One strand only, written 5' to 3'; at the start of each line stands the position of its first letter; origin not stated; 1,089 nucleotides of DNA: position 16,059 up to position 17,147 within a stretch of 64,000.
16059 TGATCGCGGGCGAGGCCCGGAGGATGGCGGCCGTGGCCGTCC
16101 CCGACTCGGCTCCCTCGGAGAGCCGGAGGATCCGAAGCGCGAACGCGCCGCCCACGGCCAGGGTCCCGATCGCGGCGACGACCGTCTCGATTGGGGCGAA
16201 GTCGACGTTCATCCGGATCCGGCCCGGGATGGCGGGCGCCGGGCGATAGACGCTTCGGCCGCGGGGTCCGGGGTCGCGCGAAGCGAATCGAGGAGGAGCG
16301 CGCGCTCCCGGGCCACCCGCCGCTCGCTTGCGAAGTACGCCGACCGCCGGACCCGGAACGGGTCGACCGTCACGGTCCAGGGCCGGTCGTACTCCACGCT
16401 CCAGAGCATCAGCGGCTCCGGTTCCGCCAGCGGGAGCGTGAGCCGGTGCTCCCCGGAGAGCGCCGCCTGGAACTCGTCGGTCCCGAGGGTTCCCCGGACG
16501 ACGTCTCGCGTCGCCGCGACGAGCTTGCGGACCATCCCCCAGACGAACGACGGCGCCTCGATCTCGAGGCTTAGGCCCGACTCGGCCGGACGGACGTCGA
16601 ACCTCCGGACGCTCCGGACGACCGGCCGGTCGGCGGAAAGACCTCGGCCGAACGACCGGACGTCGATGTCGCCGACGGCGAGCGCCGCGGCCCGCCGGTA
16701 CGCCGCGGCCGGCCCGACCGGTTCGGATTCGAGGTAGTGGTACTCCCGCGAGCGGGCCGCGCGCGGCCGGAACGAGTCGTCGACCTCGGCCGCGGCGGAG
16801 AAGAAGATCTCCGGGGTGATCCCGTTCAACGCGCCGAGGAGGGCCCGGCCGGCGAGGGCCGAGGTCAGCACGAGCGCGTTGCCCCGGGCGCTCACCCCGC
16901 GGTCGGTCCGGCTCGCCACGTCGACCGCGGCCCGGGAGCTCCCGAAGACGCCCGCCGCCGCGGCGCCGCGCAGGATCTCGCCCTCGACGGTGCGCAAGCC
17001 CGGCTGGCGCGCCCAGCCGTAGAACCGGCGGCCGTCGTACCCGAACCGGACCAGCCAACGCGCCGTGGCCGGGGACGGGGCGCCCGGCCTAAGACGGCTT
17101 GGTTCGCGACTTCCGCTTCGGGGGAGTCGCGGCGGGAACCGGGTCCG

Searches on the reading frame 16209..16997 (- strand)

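Call 21: search_protein_families(library=pfam, proteins=[window:16209-16997:-], max_evalue=0.001)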
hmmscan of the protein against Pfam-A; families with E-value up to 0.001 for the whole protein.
window:16209-16997:- (262 aa): 1 family
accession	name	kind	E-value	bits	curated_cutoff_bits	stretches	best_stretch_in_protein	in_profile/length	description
PF01416.25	PseudoU_synth_1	-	1.3e-13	51.8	23.3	1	103-204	1-108/108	tRNA pseudouridine synthase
